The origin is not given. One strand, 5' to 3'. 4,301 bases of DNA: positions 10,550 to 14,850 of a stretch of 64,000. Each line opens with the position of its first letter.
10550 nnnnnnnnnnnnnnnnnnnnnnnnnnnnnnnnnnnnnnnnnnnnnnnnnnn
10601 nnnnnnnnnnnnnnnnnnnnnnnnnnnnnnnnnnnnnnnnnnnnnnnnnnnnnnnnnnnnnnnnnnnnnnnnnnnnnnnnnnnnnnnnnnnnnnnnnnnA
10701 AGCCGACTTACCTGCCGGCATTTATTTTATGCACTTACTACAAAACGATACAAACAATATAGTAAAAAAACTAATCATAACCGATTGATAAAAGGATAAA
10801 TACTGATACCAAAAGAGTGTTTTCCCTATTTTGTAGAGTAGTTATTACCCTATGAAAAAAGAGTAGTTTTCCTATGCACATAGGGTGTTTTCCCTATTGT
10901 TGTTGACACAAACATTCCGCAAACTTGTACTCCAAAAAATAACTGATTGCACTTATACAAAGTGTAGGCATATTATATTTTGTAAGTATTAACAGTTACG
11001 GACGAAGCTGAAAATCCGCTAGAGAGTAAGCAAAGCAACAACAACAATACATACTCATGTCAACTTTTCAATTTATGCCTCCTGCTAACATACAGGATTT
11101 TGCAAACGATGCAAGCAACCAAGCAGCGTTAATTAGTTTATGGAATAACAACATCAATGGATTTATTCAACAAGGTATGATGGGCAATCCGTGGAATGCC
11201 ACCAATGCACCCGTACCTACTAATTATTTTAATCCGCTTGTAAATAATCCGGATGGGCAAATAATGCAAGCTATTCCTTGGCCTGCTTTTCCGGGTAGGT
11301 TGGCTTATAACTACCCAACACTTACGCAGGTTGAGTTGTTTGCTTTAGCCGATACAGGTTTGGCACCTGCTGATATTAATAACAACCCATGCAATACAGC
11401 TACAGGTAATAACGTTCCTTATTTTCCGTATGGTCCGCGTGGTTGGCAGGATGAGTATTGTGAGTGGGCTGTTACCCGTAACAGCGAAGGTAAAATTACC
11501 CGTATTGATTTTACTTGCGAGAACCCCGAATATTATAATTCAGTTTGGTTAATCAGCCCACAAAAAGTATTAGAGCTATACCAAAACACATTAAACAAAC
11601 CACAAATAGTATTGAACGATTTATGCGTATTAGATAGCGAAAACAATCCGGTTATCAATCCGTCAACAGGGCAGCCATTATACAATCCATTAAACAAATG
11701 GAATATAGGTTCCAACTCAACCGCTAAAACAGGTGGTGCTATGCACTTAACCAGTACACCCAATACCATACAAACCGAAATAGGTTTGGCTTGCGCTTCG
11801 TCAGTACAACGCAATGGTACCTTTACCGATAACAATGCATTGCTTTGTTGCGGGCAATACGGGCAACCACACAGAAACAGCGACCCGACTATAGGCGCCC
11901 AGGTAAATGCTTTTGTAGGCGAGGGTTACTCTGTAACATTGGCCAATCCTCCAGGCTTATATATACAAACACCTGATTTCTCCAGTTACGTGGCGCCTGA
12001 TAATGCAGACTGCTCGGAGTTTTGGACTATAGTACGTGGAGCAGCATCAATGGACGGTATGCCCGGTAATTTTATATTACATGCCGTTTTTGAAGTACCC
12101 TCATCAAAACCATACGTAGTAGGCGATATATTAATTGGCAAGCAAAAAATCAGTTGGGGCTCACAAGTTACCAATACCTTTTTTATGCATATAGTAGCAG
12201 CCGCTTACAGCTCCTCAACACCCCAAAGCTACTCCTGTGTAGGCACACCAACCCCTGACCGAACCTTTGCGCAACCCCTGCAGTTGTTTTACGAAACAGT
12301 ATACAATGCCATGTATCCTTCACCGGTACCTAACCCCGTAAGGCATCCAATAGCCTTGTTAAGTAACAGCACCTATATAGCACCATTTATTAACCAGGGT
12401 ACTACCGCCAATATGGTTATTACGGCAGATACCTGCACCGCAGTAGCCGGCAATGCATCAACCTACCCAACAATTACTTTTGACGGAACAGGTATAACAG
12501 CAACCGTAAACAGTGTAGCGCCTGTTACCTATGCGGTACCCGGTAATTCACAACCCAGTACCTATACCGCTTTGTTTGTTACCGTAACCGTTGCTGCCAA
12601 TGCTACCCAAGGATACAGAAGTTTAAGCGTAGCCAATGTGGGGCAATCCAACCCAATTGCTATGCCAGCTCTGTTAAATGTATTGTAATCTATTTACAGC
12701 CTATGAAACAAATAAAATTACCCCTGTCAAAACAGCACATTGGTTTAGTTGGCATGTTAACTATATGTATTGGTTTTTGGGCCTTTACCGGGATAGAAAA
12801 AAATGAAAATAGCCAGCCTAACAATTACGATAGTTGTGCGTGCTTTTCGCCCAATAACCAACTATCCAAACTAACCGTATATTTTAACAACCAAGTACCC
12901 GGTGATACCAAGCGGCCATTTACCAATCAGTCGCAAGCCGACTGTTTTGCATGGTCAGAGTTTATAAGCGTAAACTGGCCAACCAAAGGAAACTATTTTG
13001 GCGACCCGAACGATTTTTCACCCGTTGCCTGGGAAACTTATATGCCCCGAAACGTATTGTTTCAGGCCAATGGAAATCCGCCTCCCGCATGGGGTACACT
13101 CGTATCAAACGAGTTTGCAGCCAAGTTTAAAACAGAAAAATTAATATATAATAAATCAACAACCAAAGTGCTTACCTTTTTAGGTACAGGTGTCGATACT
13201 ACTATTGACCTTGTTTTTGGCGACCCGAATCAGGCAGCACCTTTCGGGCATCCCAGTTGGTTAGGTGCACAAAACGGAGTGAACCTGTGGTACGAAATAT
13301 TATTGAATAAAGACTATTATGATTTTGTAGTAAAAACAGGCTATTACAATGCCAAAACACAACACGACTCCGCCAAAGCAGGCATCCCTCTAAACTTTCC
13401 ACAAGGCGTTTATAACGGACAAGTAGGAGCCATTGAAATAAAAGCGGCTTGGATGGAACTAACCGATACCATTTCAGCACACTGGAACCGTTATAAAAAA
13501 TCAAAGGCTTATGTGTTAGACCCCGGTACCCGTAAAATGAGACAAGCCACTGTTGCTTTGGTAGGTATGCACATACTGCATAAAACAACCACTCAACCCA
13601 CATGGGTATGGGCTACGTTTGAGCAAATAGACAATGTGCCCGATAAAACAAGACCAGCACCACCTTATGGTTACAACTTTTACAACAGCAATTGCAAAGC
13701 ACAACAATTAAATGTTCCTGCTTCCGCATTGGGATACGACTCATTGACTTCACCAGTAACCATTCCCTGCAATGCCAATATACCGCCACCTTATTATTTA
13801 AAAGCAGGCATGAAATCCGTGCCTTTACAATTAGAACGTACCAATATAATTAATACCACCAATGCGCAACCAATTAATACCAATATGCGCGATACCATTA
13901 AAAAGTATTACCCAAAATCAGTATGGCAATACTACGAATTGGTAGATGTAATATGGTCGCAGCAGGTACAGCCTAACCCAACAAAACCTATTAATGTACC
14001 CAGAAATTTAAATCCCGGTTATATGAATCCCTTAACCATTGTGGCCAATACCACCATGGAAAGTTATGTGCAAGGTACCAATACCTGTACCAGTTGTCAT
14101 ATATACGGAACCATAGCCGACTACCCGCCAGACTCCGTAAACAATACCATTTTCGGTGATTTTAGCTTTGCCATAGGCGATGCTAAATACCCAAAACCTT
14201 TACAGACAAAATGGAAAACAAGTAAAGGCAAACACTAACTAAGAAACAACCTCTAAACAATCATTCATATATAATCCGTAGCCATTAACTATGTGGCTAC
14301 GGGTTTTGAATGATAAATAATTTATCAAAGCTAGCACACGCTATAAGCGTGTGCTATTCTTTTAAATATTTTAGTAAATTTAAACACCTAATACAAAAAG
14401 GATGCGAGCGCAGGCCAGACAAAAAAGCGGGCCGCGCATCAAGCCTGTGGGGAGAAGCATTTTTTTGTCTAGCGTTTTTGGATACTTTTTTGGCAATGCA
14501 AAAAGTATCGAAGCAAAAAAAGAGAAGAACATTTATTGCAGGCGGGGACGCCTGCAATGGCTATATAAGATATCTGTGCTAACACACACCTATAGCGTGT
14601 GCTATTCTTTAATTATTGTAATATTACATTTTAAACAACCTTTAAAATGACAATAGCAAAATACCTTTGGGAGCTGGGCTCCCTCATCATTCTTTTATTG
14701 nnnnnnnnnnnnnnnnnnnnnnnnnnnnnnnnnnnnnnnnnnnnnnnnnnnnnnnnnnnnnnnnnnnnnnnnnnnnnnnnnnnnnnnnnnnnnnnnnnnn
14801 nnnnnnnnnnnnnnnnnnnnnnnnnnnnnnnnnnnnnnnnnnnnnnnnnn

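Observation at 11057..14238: Cassette of two large uncharacterised proteins, one with a lone C-terminal CXXCH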

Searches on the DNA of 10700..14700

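Call 79: search_rna_families(source=window, start=10700, end=14700, threshold=evalue, max_evalue=1)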
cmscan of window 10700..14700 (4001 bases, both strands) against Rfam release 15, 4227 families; matches with E-value up to 1: 2.
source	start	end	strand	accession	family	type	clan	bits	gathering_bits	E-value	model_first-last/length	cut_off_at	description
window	10998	11032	+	RF02914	DUF805b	Cis-reg;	CL00115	32.1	35.6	2.2e-06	1-35/35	no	DUF805b RNA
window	14259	14371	+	RF01621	ceN126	Gene; snRNA; snoRNA; HACA-box;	-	28.3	80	0.038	1-131/131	no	Caenorhabditis snoRNA ceN126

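Call 81: search_rna_families(source=window, start=10900, end=11100, threshold=evalue, max_evalue=0.01, show_alignments=1)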
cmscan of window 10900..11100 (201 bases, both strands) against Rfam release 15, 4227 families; matches with E-value up to 0.01: 1.
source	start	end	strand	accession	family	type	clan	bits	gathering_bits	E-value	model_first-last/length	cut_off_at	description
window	10998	11032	+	RF02914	DUF805b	Cis-reg;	CL00115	32.1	35.6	1.1e-07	1-35/35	no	DUF805b RNA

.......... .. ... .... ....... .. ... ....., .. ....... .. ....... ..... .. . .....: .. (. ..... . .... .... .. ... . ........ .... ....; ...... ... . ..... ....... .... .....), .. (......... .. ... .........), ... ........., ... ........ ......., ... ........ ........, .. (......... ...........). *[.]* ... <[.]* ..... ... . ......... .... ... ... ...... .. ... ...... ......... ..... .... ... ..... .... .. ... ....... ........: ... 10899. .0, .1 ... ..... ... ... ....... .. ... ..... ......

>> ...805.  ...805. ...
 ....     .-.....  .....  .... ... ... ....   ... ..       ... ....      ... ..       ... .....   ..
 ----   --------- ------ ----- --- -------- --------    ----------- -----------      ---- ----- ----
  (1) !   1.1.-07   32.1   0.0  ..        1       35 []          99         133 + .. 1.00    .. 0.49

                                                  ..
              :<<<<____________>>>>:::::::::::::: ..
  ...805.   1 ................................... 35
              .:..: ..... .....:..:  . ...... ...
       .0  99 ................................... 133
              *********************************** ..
